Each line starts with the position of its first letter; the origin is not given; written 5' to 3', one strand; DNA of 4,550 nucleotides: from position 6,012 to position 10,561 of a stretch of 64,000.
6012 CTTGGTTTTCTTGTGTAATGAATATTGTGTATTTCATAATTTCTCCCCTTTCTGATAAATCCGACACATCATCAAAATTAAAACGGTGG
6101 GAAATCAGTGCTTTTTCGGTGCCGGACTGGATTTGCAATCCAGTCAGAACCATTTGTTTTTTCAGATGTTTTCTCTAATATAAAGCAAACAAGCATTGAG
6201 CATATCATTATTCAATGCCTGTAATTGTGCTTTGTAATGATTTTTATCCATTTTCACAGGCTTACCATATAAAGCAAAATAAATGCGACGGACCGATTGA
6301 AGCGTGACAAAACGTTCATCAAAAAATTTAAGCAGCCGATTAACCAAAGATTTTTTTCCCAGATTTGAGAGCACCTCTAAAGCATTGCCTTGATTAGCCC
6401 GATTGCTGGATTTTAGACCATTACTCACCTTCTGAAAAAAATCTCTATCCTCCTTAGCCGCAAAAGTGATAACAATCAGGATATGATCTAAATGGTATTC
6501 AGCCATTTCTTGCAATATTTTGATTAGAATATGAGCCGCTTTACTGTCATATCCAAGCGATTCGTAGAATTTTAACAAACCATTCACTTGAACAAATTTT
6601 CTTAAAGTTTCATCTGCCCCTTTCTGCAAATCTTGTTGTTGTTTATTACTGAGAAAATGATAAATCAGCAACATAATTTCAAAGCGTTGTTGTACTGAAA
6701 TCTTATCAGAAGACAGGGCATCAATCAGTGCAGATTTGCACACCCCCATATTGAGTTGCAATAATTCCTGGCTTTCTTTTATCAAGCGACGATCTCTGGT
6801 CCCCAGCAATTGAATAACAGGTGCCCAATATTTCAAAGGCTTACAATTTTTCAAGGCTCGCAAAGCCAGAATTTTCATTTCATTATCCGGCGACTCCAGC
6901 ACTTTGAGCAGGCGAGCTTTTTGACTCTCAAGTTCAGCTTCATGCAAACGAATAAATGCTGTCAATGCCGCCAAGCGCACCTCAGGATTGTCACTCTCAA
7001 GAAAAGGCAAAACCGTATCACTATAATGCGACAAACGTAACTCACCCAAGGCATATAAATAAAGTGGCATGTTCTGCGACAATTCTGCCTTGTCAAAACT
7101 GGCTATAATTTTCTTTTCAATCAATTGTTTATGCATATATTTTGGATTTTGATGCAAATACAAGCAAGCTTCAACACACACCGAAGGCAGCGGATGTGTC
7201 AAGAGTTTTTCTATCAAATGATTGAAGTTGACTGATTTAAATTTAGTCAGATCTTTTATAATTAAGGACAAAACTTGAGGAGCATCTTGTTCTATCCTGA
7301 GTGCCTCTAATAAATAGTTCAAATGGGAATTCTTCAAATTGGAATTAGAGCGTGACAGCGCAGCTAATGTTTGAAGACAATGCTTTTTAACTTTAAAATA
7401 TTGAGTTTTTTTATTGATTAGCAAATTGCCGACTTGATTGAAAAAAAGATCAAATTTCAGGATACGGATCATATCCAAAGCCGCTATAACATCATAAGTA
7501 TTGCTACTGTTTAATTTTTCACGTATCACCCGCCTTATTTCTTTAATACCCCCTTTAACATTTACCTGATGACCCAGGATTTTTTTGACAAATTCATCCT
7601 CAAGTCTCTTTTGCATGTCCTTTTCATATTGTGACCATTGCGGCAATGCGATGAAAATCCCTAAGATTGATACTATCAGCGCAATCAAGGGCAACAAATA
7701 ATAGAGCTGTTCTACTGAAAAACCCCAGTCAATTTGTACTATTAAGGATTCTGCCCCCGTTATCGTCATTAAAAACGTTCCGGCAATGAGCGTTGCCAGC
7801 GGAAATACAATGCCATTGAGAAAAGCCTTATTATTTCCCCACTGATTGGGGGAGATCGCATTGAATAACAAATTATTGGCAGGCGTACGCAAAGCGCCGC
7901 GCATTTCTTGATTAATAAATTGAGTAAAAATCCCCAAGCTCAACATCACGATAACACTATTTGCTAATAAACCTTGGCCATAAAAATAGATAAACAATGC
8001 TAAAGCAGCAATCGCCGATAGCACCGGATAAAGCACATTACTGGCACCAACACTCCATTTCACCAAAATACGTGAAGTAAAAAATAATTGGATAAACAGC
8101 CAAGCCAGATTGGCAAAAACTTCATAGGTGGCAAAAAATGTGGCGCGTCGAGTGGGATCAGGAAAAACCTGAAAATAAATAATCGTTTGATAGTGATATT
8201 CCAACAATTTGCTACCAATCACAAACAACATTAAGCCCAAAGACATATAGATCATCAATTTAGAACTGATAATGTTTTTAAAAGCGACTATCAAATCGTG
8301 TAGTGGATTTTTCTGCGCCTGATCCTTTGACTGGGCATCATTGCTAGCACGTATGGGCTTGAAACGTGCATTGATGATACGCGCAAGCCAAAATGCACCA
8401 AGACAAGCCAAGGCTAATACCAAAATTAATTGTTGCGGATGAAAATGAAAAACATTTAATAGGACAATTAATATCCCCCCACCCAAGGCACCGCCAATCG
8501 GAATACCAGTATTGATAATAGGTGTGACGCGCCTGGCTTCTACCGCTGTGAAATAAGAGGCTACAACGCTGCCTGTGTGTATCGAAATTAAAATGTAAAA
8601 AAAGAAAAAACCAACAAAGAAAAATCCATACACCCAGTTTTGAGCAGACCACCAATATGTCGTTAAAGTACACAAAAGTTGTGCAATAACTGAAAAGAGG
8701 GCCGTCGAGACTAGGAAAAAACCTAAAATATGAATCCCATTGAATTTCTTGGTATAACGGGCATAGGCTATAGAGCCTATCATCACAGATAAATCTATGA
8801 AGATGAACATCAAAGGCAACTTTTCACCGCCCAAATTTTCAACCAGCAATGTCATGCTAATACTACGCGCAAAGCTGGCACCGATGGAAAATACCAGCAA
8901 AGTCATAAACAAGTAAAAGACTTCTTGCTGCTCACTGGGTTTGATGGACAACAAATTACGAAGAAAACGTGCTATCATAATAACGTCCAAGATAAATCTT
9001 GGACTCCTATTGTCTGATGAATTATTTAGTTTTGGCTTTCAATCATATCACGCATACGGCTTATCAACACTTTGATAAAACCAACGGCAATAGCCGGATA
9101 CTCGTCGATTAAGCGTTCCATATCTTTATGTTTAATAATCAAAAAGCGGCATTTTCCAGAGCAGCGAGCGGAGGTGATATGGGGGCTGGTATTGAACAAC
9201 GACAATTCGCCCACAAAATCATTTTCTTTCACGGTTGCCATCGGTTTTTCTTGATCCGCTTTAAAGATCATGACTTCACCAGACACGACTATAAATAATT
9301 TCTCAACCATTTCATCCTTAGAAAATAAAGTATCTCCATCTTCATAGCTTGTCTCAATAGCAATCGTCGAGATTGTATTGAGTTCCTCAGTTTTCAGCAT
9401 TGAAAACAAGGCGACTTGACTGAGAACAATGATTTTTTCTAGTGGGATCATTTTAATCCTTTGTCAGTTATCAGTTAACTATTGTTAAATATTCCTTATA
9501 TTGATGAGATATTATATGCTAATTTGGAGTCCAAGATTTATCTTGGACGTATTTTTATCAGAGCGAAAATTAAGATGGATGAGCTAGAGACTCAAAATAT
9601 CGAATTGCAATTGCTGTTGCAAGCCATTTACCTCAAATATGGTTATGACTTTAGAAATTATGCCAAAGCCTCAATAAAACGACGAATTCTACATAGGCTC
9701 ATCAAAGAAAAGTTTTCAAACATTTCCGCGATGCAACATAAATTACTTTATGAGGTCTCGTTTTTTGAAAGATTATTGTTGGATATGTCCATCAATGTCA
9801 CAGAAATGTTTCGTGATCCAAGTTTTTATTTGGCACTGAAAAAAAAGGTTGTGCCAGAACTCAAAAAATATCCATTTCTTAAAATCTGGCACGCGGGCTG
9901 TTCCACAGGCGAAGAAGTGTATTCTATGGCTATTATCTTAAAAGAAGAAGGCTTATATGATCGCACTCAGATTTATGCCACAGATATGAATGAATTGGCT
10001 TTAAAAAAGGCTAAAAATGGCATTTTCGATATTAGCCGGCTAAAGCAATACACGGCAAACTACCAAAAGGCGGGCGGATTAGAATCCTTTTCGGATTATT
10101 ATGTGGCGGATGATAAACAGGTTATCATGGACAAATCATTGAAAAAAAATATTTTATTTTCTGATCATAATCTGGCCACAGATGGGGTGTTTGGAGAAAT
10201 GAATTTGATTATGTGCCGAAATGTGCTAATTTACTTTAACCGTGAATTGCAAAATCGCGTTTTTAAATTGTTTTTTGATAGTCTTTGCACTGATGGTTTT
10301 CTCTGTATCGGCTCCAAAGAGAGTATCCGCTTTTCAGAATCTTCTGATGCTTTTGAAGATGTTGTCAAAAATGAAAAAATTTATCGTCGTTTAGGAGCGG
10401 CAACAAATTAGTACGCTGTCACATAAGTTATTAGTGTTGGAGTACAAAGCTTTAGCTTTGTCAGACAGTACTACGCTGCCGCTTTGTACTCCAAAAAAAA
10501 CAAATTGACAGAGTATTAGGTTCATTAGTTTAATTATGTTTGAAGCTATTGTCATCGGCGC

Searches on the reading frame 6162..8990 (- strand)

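Call 15: search_protein_families(library=pfam, proteins=[window:6162-8990:-])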
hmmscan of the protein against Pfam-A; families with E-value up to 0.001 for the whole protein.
window:6162-8990:- (942 aa): 2 families
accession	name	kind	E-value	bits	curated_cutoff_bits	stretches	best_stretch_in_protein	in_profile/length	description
PF13646.12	HEAT_2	-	3.9e-08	33.9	27.7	0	658-739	2-81/88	HEAT repeats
PF13513.12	HEAT_EZ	-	0.00072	20.5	27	0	658-682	27-55/55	HEAT-like repeat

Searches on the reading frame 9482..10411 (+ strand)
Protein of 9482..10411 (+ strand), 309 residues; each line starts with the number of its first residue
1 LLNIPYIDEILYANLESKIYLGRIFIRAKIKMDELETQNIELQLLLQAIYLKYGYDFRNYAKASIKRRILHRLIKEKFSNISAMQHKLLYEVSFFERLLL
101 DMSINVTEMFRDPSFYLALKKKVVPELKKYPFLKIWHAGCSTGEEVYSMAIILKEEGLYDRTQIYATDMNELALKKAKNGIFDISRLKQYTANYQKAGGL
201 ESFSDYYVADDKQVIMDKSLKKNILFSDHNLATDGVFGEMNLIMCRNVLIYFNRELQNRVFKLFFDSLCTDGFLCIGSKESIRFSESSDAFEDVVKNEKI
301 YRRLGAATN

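Call 26: search_protein_families(library=pfam, proteins=[window:9482-10411:+], max_evalue=0.01)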
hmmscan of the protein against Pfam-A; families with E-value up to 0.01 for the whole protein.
window:9482-10411:+ (309 aa): 2 families
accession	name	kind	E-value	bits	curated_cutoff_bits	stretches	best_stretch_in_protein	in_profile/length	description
PF01739.24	CheR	-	8.7e-41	140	27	1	105-292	1-187/195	CheR methyltransferase, SAM binding domain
PF03705.20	CheR_N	-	7.1e-11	42.1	27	1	41-89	2-50/53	CheR methyltransferase, all-alpha domain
